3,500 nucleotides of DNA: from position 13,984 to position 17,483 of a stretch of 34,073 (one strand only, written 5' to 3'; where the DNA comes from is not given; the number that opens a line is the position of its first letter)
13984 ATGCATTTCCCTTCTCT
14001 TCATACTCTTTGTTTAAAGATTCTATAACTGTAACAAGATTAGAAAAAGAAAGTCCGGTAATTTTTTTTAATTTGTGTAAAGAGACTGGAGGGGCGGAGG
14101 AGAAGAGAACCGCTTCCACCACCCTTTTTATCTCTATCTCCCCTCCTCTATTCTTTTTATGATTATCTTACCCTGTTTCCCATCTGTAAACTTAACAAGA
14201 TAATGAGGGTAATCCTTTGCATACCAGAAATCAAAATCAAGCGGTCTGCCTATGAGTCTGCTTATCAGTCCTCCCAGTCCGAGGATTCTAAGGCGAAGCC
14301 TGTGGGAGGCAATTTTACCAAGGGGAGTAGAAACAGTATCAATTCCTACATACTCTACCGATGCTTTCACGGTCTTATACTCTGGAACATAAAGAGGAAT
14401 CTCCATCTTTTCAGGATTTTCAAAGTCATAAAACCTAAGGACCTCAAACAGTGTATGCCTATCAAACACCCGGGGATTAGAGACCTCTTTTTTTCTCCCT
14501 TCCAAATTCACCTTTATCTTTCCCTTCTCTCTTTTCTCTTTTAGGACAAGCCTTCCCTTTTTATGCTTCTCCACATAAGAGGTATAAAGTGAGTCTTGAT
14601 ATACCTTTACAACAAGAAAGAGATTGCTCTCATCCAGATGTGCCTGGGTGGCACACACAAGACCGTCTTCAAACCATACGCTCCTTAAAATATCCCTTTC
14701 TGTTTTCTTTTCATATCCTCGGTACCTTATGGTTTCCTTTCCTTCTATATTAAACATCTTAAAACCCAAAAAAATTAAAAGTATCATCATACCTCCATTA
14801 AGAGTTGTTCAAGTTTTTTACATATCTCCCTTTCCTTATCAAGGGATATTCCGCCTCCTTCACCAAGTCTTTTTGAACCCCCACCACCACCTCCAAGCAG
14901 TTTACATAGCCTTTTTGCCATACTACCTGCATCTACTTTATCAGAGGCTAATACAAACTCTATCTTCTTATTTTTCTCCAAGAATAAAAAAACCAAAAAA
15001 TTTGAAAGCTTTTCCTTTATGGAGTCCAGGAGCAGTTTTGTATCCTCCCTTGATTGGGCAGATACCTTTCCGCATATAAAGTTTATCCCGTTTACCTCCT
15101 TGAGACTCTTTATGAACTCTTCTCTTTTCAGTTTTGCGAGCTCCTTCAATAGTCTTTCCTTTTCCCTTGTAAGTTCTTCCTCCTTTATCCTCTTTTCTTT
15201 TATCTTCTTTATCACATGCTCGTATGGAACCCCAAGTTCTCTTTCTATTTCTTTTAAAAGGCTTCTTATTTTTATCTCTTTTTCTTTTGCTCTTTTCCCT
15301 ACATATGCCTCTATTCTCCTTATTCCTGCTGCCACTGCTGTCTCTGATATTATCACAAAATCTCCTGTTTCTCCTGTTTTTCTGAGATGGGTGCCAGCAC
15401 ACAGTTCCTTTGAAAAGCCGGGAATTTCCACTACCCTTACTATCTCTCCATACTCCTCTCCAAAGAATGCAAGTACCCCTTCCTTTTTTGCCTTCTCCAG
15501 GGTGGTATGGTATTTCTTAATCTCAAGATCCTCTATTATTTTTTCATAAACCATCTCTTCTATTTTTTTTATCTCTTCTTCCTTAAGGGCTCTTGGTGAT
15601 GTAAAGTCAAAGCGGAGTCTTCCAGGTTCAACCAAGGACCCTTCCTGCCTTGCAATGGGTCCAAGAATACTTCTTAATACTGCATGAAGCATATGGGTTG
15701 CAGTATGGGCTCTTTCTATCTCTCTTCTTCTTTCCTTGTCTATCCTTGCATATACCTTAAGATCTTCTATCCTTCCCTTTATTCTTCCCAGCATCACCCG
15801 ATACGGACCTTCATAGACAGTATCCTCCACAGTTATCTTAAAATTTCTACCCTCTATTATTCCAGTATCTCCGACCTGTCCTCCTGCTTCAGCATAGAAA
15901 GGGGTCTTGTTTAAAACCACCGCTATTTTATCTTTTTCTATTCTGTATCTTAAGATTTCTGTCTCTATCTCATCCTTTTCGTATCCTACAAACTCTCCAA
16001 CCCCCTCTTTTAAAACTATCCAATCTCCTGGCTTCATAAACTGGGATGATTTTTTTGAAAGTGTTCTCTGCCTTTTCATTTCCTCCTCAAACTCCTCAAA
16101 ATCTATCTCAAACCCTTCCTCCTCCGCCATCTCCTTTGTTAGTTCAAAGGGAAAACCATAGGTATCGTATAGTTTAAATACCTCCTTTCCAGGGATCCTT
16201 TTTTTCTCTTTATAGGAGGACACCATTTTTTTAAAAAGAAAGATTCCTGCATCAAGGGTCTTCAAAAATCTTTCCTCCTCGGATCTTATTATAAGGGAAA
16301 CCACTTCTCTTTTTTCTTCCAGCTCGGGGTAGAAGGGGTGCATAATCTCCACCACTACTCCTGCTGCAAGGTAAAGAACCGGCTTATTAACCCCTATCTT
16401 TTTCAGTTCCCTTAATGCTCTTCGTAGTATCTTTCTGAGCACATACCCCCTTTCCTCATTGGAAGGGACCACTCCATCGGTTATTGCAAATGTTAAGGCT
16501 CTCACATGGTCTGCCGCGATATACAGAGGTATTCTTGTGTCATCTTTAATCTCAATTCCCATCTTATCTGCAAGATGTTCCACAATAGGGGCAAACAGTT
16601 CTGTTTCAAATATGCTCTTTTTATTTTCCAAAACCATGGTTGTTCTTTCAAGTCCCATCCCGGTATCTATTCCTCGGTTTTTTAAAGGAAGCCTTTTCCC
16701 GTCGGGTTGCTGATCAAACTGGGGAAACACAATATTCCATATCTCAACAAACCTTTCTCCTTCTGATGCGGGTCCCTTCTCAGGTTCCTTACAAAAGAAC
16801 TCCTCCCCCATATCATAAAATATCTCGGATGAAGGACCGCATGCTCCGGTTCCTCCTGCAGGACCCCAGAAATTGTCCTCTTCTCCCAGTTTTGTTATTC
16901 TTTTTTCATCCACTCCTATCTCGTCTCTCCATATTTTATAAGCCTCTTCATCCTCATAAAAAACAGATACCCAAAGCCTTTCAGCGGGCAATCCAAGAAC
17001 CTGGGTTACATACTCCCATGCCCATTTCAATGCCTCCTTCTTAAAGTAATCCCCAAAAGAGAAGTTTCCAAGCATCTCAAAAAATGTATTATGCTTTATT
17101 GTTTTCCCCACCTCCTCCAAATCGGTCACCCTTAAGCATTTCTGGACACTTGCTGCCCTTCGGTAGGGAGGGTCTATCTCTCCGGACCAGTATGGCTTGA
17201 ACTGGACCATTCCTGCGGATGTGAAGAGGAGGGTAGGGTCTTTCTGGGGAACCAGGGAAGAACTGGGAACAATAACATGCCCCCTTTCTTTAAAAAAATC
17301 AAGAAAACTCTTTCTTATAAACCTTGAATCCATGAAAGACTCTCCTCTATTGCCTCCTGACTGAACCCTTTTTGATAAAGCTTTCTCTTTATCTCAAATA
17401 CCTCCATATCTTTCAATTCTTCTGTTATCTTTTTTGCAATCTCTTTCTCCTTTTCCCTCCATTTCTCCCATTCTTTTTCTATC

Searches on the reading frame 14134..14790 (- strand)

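Call 55: search_protein_families(library=pfam, proteins=[window:14134-14790:-], max_evalue=0.01)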
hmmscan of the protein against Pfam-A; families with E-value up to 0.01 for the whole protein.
window:14134-14790:- (218 aa): 1 family
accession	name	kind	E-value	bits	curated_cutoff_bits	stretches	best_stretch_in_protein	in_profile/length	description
PF11306.15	DUF3108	-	5.2e-05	23.6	26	1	86-200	82-194/209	Protein of unknown function (DUF3108)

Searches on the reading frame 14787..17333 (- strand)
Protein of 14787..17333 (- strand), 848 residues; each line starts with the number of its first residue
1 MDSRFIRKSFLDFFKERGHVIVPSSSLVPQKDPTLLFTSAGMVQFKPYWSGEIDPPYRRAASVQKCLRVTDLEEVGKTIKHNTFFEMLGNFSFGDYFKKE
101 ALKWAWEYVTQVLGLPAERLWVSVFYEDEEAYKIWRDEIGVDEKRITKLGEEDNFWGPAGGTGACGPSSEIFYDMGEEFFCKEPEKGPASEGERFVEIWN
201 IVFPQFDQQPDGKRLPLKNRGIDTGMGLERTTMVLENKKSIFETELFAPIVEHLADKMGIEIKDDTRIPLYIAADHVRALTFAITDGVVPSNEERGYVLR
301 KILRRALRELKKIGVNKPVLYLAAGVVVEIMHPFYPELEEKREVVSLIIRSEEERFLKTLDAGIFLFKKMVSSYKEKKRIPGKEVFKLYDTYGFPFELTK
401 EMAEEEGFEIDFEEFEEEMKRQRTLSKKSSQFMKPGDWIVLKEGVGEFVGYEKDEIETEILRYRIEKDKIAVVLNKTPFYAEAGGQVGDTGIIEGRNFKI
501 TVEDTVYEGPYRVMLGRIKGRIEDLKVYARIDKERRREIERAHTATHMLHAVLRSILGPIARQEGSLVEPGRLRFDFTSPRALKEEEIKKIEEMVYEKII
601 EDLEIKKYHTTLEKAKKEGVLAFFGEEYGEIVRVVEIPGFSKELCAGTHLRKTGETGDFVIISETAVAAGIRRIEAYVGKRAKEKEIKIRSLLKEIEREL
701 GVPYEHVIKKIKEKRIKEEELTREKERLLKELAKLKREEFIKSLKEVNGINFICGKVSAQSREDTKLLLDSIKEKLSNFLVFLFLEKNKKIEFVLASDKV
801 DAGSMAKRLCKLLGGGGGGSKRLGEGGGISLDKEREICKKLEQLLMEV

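Call 40: find_related_loci(query=window:14787-17333:-, collection=genome_contigs, flank=1000)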
Query window:14787-17333:- (848 aa) in genome_contigs; peptide patterns used: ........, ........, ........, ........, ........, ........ (x = any residue, [..] = any of these).
198 stretches matched a pattern; 39 encode a relative of the query (tblastn E <= 1e-3); 39 distinct loci.
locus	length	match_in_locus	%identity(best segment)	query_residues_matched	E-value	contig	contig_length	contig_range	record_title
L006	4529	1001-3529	53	1-845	0e+0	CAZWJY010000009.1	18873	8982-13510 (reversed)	MAG TPA_asm: uncultured bacterium isolate binchicken_co349_111 genome assembly, contig: NODE_706_length_18873_cov_16.123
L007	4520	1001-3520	50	1-833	0e+0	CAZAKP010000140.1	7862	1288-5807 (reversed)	MAG TPA_asm: uncultured bacterium isolate SRP098346_co1_22 genome assembly, contig: NODE_12651_length_7862_cov_18.528884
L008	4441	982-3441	49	1-813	0e+0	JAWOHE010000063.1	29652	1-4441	MAG: bacterium isolate CWP4-2.bin.134 k191_96770, whole genome shotgun sequence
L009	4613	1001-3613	49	1-833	0e+0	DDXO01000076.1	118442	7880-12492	MAG TPA_asm: candidate division WOR-3 bacterium UBA2258 UBA2258_contig_11930, whole genome shotgun sequence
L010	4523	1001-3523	50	1-833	0e+0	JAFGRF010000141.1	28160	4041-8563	MAG: candidate division WOR-3 bacterium isolate Zod_Metabat.816 k87_3469421, whole genome shotgun sequence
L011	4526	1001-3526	49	1-829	0e+0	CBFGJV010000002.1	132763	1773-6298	MAG: candidate division WOR-3 bacterium isolate SZTDM_202302_bins_28.1 genome assembly, contig: NODE_2_length_132763_cov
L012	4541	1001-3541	50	1-833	0e+0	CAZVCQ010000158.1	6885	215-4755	MAG TPA_asm: uncultured bacterium isolate SRP178699_co1_229 genome assembly, contig: NODE_15877_length_6885_cov_8.932650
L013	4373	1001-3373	51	1-783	0e+0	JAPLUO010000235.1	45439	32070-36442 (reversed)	MAG: candidate division WOR-3 bacterium isolate LacPavin_0920_WC90_MAG_62_12 LacPavin_0920_WC90_scaffold_2131258, whole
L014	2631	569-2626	53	1-682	0e+0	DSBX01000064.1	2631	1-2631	MAG TPA_asm: candidate division WOR-3 bacterium isolate SpSt-1182 Ga0129302_1026569, whole genome shotgun sequence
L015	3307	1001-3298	52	1-739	0e+0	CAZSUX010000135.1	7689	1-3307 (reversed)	MAG TPA_asm: uncultured bacterium isolate binchicken_co129_836 genome assembly, contig: NODE_31653_length_7689_cov_6.967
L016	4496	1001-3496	48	1-847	0e+0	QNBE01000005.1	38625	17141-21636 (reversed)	MAG: candidate division WOR-3 bacterium isolate B36_G15 B36_Guay15_scaffold_00055, whole genome shotgun sequence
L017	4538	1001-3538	47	2-848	0e+0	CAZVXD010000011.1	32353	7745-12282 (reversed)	MAG TPA_asm: uncultured bacterium isolate binchicken_co116_46 genome assembly, contig: NODE_1163_length_32353_cov_9.1545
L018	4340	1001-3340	50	1-784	0e+0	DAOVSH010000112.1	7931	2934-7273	MAG TPA_asm: Candidatus Cloacimonadota bacterium isolate CSMAG_1622 CSMAG_1622_k141_2352144_length_7931_cov_27.4865, who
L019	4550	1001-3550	46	1-847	0e+0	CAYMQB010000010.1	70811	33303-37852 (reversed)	MAG TPA_asm: uncultured bacterium isolate binchicken_co228_479 genome assembly, contig: NODE_339_length_70811_cov_46.831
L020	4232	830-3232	49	10-814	0e+0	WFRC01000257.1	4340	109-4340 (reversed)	MAG: candidate division WOR-3 bacterium isolate S014_22 k151_304168, whole genome shotgun sequence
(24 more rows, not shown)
